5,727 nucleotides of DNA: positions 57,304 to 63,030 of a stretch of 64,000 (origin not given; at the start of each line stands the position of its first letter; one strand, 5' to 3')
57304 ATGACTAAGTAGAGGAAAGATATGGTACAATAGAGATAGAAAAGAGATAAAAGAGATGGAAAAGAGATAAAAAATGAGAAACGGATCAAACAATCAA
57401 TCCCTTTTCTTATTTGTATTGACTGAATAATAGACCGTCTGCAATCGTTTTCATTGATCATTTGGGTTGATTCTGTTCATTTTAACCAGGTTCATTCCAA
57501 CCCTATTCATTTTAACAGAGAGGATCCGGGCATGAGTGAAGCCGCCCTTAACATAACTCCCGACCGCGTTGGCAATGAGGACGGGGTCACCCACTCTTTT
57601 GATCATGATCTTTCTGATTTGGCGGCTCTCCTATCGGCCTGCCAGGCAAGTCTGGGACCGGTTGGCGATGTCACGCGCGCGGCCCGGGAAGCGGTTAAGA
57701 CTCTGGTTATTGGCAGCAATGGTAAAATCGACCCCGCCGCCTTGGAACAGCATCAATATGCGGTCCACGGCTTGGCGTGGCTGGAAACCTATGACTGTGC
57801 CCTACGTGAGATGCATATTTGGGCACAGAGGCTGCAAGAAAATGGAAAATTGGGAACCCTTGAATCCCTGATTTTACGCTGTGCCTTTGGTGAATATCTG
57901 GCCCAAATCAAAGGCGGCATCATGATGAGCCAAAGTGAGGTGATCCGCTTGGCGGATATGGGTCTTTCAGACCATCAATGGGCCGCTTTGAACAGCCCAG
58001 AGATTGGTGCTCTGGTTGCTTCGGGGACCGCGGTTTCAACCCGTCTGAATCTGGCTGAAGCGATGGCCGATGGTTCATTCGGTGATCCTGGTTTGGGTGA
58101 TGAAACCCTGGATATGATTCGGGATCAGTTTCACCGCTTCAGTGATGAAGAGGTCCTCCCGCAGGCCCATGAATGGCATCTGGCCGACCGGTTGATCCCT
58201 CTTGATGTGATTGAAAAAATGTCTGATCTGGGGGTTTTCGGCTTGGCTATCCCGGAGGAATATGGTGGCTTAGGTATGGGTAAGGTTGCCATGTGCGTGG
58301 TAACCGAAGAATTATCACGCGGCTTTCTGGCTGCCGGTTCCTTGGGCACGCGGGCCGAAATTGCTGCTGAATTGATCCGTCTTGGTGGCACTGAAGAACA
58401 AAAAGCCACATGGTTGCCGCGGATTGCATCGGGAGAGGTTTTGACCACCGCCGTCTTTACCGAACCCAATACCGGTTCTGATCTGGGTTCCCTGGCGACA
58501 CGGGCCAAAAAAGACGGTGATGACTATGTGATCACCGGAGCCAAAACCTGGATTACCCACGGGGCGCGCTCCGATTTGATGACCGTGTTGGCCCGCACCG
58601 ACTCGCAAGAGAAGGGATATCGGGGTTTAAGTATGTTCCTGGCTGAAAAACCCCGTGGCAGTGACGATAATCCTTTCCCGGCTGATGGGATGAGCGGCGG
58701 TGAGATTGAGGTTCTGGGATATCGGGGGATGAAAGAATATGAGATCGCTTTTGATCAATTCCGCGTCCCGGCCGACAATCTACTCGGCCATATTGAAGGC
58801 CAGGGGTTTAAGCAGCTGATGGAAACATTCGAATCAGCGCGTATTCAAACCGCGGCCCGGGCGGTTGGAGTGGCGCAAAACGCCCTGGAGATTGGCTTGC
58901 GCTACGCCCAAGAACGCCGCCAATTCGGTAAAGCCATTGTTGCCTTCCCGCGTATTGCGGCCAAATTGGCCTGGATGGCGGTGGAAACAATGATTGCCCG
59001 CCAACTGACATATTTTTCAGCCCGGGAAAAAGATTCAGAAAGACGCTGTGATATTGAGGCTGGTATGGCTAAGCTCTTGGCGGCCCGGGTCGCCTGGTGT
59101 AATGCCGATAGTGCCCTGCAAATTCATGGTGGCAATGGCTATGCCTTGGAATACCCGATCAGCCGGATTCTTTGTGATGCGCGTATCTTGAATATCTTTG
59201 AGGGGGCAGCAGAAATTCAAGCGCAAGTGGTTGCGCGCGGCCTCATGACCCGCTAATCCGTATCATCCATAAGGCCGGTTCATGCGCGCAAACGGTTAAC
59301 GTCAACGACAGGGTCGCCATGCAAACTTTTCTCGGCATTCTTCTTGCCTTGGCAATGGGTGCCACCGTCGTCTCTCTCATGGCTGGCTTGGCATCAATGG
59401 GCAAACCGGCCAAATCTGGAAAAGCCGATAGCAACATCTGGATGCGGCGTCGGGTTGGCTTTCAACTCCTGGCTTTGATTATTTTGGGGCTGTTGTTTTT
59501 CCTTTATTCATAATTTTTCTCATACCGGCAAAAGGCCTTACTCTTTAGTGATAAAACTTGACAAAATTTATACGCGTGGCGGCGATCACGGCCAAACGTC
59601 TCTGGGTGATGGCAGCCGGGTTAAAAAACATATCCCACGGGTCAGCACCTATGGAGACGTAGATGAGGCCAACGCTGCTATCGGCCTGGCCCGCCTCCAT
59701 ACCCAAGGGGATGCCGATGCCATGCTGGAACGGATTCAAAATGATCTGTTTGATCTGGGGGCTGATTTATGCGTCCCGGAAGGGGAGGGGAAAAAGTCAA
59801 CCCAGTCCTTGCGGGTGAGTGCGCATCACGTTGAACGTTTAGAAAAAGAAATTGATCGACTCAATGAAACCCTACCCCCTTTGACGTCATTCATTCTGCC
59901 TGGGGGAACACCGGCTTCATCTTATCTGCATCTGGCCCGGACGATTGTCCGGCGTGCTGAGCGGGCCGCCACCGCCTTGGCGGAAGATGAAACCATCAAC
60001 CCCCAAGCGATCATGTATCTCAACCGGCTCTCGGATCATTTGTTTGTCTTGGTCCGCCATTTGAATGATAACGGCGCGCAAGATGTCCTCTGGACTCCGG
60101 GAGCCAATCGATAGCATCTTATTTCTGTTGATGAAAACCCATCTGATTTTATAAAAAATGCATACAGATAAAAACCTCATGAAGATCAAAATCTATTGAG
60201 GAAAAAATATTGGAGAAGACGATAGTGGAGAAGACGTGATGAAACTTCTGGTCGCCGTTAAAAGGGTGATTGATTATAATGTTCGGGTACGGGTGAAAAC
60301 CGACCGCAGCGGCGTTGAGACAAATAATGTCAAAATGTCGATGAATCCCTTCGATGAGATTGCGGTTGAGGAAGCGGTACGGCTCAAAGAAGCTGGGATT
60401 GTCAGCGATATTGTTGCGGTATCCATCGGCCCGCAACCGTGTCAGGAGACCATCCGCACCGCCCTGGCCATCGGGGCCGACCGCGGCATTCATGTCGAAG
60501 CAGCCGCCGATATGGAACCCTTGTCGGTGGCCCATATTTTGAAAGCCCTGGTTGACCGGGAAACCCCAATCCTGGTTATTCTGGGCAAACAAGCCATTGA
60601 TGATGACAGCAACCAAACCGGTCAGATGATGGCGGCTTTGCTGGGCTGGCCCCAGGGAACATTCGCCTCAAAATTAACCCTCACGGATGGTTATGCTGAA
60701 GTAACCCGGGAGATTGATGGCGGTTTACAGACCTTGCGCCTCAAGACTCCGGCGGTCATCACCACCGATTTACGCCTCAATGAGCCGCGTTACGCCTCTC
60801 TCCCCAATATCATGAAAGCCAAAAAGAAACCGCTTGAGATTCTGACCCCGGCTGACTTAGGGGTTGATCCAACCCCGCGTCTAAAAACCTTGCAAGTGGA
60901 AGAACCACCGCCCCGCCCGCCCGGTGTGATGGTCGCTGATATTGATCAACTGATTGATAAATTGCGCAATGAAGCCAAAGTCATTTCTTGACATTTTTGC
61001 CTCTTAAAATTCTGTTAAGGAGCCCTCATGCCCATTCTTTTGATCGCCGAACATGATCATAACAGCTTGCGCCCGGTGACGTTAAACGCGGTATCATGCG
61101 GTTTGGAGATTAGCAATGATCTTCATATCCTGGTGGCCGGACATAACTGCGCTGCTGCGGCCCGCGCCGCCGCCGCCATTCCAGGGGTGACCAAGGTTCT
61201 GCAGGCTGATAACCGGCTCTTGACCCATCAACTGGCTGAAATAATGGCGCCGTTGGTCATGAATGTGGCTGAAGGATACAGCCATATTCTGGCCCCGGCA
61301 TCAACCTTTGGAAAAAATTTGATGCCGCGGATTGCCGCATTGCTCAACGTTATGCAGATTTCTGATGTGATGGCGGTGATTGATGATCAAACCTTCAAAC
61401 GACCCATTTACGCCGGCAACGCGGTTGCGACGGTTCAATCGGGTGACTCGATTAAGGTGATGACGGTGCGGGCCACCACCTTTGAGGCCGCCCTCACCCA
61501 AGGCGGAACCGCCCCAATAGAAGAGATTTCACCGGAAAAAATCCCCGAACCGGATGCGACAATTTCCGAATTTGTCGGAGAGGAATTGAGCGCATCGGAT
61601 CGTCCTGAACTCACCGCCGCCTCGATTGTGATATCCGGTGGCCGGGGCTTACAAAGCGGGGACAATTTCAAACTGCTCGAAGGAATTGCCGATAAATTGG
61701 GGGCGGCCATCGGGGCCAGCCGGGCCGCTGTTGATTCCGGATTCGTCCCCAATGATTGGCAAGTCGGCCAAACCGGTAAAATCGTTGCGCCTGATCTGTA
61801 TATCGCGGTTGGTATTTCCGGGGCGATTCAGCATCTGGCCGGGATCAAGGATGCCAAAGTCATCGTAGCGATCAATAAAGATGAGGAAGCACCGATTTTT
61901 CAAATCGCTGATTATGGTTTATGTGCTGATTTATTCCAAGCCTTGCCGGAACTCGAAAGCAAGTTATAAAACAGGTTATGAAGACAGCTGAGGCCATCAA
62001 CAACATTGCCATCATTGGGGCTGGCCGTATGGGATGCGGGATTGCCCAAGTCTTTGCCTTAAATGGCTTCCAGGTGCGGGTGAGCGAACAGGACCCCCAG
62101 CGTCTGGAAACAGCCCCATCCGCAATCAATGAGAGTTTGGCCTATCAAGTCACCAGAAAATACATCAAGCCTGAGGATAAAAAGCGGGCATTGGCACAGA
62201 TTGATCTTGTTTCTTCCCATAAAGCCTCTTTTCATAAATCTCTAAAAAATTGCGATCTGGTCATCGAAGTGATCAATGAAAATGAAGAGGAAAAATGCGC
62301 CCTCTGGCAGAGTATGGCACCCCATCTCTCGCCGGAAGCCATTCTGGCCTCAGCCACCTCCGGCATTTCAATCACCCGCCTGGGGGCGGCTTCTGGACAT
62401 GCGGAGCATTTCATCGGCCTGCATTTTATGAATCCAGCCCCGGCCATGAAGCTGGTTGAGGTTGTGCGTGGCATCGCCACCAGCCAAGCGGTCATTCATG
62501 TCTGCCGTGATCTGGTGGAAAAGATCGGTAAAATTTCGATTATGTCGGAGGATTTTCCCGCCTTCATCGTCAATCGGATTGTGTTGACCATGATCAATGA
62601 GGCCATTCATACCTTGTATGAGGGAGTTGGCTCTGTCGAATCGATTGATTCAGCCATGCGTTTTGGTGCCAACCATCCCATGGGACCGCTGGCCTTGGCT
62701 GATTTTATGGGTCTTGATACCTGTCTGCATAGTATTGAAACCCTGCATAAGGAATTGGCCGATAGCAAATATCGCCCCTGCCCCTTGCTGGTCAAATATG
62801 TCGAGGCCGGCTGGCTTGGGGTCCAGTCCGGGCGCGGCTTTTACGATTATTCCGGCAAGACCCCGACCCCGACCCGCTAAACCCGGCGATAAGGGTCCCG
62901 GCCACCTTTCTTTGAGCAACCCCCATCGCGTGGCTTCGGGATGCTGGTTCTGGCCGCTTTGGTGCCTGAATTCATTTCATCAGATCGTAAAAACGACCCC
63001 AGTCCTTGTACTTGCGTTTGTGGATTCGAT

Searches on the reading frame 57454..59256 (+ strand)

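Call 43: search_protein_families(library=pfam, proteins=[window:57454-59256:+], max_evalue=0.000001)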
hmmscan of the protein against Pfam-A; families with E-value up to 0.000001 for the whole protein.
window:57454-59256:+ (600 aa): 4 families
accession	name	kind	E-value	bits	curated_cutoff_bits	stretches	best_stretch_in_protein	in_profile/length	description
PF00441.29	Acyl-CoA_dh_1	-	4.7e-39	134.4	22.4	1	449-597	1-149/150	Acyl-CoA dehydrogenase, C-terminal domain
PF02771.21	Acyl-CoA_dh_N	-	7.2e-32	110.6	22.9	1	217-328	2-113/113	Acyl-CoA dehydrogenase, N-terminal domain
PF02770.24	Acyl-CoA_dh_M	-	2.3e-20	73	33.3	1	334-435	3-96/97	Acyl-CoA dehydrogenase, middle domain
PF08028.16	Acyl-CoA_dh_2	-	1.7e-11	45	22.7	1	466-584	3-131/134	Acyl-CoA dehydrogenase, C-terminal domain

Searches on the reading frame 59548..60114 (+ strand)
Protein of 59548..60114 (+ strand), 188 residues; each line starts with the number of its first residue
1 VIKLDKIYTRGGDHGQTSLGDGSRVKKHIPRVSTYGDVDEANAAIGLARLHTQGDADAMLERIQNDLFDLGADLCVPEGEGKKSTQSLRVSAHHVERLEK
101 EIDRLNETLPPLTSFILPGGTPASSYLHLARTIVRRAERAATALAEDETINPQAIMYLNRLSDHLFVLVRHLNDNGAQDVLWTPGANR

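Call 43: search_protein_families(library=pfam, proteins=[window:59548-60114:+], max_evalue=0.000001)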
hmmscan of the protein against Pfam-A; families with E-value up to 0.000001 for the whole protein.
window:59548-60114:+ (188 aa): 1 family
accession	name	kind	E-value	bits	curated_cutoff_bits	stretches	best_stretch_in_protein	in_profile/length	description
PF01923.23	Cob_adeno_trans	-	3e-64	216.7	24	1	7-171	1-170/171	Cobalamin adenosyltransferase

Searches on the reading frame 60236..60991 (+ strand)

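Call 43: search_protein_families(library=pfam, proteins=[window:60236-60991:+], max_evalue=0.000001)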
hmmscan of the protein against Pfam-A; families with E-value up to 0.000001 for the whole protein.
window:60236-60991:+ (251 aa): 1 family
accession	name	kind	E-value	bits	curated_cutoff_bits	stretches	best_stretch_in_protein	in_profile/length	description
PF01012.27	ETF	-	6.7e-40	137.3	26.7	1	27-207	4-180/181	Electron transfer flavoprotein domain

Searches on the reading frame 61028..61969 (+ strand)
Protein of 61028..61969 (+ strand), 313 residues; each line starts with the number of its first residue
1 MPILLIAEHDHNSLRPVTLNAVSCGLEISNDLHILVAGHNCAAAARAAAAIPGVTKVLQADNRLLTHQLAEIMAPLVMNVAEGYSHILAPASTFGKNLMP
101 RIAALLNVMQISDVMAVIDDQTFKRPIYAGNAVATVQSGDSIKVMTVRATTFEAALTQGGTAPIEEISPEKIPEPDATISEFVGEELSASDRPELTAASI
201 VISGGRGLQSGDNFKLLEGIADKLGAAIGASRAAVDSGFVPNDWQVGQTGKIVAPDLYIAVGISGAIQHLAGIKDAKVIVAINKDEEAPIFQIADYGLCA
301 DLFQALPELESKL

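Call 43: search_protein_families(library=pfam, proteins=[window:61028-61969:+], max_evalue=0.000001)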
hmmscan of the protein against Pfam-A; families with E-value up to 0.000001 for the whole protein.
window:61028-61969:+ (313 aa): 2 families
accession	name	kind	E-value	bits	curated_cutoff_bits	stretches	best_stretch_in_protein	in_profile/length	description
PF01012.27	ETF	-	3.1e-40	138.4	26.7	1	4-170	2-179/181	Electron transfer flavoprotein domain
PF00766.25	ETF_alpha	-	1.5e-35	121.5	27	1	194-274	1-81/81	Electron transfer flavoprotein FAD-binding domain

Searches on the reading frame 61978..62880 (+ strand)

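Call 43: search_protein_families(library=pfam, proteins=[window:61978-62880:+], max_evalue=0.000001)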
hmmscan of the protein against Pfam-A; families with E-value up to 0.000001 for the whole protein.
window:61978-62880:+ (300 aa): 2 families
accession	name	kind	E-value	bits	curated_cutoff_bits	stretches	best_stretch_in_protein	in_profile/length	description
PF02737.24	3HCDH_N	-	1.1e-49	169.2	22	1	9-192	1-179/180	3-hydroxyacyl-CoA dehydrogenase, NAD binding domain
PF00725.27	3HCDH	-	4.3e-33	114.1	22.1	1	196-291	2-97/97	3-hydroxyacyl-CoA dehydrogenase, C-terminal domain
